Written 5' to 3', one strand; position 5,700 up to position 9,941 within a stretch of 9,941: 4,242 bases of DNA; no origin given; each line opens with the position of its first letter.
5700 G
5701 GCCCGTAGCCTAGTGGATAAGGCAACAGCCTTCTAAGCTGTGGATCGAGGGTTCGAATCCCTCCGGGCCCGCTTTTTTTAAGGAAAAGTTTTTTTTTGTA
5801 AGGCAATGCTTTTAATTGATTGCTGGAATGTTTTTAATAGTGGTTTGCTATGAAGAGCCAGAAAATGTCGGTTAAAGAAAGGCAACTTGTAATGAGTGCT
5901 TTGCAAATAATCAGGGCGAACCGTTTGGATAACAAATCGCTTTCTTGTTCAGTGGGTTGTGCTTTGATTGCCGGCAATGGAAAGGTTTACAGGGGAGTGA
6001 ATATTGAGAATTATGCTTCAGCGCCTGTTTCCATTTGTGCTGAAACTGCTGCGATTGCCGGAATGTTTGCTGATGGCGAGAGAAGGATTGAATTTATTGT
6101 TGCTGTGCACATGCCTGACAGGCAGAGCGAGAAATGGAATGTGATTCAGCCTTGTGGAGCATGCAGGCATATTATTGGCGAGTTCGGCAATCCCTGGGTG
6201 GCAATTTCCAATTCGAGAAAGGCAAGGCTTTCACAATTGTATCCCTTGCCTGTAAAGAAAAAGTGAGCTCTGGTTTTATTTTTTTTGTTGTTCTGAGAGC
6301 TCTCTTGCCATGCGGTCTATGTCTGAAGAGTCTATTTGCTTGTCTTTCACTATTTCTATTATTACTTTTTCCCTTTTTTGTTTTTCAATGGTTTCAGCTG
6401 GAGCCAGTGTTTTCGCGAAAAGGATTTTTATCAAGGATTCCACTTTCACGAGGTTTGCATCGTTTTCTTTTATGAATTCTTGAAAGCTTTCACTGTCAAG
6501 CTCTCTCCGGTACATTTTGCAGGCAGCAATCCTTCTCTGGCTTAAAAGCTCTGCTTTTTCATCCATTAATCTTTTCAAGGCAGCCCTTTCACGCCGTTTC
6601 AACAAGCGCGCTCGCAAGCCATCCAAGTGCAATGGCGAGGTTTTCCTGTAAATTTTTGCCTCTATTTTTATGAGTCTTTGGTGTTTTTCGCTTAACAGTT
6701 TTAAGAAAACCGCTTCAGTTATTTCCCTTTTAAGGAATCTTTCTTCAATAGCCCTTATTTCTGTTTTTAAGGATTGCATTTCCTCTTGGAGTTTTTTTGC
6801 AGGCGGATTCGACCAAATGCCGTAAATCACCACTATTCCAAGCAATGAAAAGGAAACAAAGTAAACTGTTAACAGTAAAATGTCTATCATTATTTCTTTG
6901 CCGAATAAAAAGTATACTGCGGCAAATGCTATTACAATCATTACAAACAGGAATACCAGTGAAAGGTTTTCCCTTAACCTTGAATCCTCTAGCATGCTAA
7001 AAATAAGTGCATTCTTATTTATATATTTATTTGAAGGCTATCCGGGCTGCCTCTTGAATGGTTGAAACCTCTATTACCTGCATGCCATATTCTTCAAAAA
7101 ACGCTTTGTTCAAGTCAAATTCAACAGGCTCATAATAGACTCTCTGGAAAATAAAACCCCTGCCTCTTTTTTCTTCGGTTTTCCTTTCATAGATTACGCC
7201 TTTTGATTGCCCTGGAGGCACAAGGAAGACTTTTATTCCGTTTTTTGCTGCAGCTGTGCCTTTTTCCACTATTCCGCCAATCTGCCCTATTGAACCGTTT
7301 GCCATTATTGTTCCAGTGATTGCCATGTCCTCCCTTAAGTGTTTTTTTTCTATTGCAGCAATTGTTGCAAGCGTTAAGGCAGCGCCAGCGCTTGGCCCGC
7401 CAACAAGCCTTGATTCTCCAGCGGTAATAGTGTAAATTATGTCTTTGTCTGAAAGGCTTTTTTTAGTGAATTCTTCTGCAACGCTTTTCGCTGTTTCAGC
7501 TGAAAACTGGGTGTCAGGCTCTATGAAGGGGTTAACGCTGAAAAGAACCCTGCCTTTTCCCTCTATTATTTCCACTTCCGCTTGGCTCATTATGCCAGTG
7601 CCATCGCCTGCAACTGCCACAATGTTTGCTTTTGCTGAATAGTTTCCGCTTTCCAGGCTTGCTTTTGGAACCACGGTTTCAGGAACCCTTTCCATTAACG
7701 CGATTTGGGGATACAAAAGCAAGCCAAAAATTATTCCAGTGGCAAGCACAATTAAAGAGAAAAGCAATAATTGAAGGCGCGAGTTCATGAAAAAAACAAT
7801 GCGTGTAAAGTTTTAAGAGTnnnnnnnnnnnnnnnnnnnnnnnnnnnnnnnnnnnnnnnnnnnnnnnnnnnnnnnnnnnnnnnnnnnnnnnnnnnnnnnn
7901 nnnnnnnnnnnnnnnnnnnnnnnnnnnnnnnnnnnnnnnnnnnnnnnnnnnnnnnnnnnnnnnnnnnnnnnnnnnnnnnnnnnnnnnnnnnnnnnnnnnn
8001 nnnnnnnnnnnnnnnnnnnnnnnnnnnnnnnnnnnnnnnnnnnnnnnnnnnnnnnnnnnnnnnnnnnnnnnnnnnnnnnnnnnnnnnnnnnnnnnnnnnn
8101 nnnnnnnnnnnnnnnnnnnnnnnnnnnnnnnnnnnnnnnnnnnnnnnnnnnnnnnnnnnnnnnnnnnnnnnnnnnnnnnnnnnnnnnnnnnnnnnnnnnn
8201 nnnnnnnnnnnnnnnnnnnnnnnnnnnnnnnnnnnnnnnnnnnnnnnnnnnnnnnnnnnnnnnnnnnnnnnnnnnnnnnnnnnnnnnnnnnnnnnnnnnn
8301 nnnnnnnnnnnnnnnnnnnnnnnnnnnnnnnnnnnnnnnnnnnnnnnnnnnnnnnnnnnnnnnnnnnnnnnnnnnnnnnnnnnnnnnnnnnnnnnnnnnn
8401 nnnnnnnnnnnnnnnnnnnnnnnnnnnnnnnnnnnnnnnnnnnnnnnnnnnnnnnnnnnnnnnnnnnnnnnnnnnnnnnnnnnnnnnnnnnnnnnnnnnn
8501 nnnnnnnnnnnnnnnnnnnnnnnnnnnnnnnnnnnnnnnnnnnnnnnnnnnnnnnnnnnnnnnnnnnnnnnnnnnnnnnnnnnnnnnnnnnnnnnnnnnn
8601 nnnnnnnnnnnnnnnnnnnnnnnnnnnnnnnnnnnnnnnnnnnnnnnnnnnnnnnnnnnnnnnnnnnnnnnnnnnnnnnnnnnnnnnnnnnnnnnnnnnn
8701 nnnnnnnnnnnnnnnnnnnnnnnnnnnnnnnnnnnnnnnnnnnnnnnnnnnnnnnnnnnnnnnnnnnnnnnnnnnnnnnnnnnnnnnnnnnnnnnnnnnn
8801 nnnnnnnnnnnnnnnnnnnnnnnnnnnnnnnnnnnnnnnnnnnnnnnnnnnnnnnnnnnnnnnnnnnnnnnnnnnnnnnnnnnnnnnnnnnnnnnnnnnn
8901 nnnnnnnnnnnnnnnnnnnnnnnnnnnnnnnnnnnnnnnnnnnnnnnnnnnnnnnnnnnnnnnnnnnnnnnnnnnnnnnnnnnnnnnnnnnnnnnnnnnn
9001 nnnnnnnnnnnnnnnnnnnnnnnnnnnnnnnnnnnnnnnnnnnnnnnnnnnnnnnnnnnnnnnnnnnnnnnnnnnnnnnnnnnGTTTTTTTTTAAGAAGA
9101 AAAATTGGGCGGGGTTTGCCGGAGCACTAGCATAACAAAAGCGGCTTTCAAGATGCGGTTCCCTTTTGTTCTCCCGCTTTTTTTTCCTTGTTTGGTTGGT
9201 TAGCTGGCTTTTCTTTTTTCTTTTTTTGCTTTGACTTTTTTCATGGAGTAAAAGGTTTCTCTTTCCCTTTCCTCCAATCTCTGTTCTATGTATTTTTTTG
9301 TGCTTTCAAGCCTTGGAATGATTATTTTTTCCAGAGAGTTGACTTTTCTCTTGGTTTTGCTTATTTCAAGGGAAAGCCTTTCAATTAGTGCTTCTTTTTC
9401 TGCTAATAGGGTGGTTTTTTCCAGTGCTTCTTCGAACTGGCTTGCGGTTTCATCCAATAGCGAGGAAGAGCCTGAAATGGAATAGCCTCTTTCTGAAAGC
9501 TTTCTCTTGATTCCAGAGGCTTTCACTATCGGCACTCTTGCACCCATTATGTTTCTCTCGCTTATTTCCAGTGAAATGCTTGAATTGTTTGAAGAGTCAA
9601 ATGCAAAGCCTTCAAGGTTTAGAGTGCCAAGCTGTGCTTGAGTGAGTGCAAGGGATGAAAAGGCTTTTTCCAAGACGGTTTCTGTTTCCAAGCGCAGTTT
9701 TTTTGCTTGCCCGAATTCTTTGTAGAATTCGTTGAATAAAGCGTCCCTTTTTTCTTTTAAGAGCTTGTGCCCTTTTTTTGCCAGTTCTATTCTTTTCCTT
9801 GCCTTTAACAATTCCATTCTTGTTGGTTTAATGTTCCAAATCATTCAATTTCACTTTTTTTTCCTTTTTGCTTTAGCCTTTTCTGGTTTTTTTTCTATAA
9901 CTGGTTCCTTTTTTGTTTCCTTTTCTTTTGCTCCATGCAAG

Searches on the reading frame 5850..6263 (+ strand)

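Call 15: search_protein_families(library=ncbifam, proteins=[window:5850-6263:+], max_evalue=0.01)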
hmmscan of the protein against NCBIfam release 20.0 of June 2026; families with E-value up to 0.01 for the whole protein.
window:5850-6263:+ (138 aa): 7 families
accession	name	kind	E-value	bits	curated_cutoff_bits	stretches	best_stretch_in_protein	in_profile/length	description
NF005314.0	PRK06848.1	equivalog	1.3e-19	70.6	131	1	6-119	3-114/139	cytidine deaminase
NF004064.0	PRK05578.1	equivalog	2.8e-19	69.5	74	1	34-133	28-121/130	cytidine deaminase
TIGR01354.1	cyt_deam_tetra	equivalog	1.9e-17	63.8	113.65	1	34-120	22-100/126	cytidine deaminase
NF009076.0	PRK12411.1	equivalog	4.1e-12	46.2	216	1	32-112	23-96/132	cytidine deaminase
TIGR01355.1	cyt_deam_dimer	equivalog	1e-08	34.8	275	1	5-114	16-113/283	cytidine deaminase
NF006155.0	PRK08298.1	equivalog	1.2e-07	31.8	129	1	11-126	5-114/136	cytidine deaminase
NF006537.0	PRK09027.1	equivalog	0.00036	20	153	1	4-112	43-139/295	cytidine deaminase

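Call 56: search_protein_families(library=pfam, proteins=[window:5850-6263:+], max_evalue=0.01)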
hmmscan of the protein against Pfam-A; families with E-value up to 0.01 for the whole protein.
window:5850-6263:+ (138 aa): 3 families
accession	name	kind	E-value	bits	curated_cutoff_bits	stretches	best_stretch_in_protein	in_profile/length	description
PF00383.29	dCMP_cyt_deam_1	-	2.1e-09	37.6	25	1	27-115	19-96/102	Cytidine and deoxycytidylate deaminase zinc-binding region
PF08211.18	dCMP_cyt_deam_2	-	5.4e-05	23.8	25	1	9-88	40-115/130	Cytidine and deoxycytidylate deaminase zinc-binding region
PF14421.12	LmjF365940-deam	-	0.0024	18.1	27.1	0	29-71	48-85/218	LmjF365940 subfamily CDD/CDA-like deaminase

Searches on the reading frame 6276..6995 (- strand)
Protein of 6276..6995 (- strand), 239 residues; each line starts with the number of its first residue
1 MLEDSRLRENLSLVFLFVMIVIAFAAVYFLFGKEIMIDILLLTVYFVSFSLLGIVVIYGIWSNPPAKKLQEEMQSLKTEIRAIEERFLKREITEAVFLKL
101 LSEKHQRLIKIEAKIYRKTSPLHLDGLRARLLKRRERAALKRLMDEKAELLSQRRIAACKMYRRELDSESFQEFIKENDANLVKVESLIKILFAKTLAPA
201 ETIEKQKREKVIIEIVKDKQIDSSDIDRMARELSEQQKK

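Call 15: search_protein_families(library=ncbifam, proteins=[window:6276-6995:-], max_evalue=0.01)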
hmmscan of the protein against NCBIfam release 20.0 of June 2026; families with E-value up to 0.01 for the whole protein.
window:6276-6995:- (239 aa): 1 family
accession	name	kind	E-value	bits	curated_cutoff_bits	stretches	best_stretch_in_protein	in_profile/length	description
NF046000.1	MAG1210_fam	subfamily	0.0094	14.6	275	1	12-88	69-146/550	MAG1210 family protein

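Call 42: search_protein_families(library=phrogs, proteins=[window:6276-6995:-], max_evalue=0.01)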
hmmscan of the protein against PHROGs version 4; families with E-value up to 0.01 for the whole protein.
window:6276-6995:- (239 aa): 0 families

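Call 43: search_protein_families(library=padloc, proteins=[window:6276-6995:-], max_evalue=0.01)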
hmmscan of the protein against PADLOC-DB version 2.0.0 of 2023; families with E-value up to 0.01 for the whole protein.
window:6276-6995:- (239 aa): 0 families

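Call 56: search_protein_families(library=pfam, proteins=[window:6276-6995:-], max_evalue=0.01)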
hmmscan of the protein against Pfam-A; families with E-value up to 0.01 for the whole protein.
window:6276-6995:- (239 aa): 0 families

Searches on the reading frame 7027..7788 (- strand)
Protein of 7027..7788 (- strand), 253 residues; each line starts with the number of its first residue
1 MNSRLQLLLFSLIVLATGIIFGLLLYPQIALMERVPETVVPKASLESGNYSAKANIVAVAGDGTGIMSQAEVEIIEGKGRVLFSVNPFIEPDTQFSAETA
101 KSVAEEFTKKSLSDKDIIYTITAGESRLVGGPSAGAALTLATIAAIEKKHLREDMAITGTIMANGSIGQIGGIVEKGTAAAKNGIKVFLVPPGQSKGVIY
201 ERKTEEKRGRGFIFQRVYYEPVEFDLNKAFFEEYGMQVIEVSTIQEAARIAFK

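Call 15: search_protein_families(library=ncbifam, proteins=[window:7027-7788:-], max_evalue=0.01)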
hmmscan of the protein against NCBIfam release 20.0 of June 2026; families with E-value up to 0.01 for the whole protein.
window:7027-7788:- (253 aa): 8 families
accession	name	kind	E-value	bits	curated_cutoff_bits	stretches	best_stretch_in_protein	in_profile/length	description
TIGR02903.1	spore_lon_C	equivalog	1.6e-17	63.3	678.8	1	85-198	481-592/615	Lon family ATP-dependent protease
TIGR00764.1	lon_rel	equivalog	1e-13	50.8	516.6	1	54-207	422-576/608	ATP-dependent protease LonB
NF041438.1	SepM_fam_S16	equivalog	2.1e-13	50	200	1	127-193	224-292/340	SepM family pheromone-processing serine protease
TIGR02902.1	spore_lonB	equivalog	2.2e-13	49.7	723.3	1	94-196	406-506/531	ATP-dependent protease LonB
TIGR00763.1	lon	equivalog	9.8e-11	40.8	608.05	1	129-192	699-762/795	endopeptidase La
NF008053.0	PRK10787.1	equivalog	2.7e-09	35.7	891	1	113-193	660-739/784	endopeptidase La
TIGR00416.1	sms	equivalog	0.00045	19.1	403.05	1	111-197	352-436/454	DNA repair protein RadA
TIGR02653.1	Lon_rel_chp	hypoth_equivalog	0.0015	17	628.25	1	54-193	498-640/675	protease Lon-related BREX system protein BrxL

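Call 56: search_protein_families(library=pfam, proteins=[window:7027-7788:-], max_evalue=0.01)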
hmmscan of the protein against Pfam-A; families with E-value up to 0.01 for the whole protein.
window:7027-7788:- (253 aa): 2 families
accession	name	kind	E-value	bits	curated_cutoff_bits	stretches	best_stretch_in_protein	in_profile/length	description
PF05362.19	Lon_C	-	1.6e-12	47.9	21.1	1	71-194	46-172/205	Lon protease (S16) C-terminal proteolytic domain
PF13541.12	ChlI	-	0.0053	17.1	27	1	132-192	59-119/121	Subunit ChlI of Mg-chelatase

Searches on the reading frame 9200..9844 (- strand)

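Call 15: search_protein_families(library=ncbifam, proteins=[window:9200-9844:-], max_evalue=0.01)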
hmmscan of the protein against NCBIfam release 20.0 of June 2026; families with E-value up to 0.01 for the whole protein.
window:9200-9844:- (214 aa): 7 families
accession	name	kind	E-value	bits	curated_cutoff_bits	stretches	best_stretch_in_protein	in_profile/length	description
NF001545.0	PRK00373.1-4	equivalog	2e-71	240.2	226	1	2-213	6-215/216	V-type ATP synthase subunit D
NF001542.0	PRK00373.1-1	equivalog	6.6e-56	189.1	261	1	2-212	3-211/212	V-type ATP synthase subunit D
TIGR00309.1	V_ATPase_subD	subfamily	9.6e-55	185.4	72.25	1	4-211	3-209/209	V-type ATP synthase subunit D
NF001543.0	PRK00373.1-2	equivalog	7.5e-40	136.8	290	1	3-210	4-210/212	V-type ATP synthase subunit D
NF001546.0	PRK00373.1-5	equivalog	9e-34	117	334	1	4-205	5-207/207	V-type ATP synthase subunit D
NF001544.0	PRK00373.1-3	equivalog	2.9e-30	105.7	253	1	5-213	8-212/216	V-type ATP synthase subunit D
NF002565.0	PRK02195.1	equivalog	2.7e-09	37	189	1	3-213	3-201/204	V-type ATP synthase subunit D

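Call 56: search_protein_families(library=pfam, proteins=[window:9200-9844:-], max_evalue=0.01)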
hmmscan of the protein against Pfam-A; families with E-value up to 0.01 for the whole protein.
window:9200-9844:- (214 aa): 1 family
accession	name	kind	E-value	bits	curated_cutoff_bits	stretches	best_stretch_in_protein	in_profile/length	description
PF01813.22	ATP-synt_D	-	2.4e-53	181.4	25.7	1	11-206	1-196/196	ATP synthase subunit D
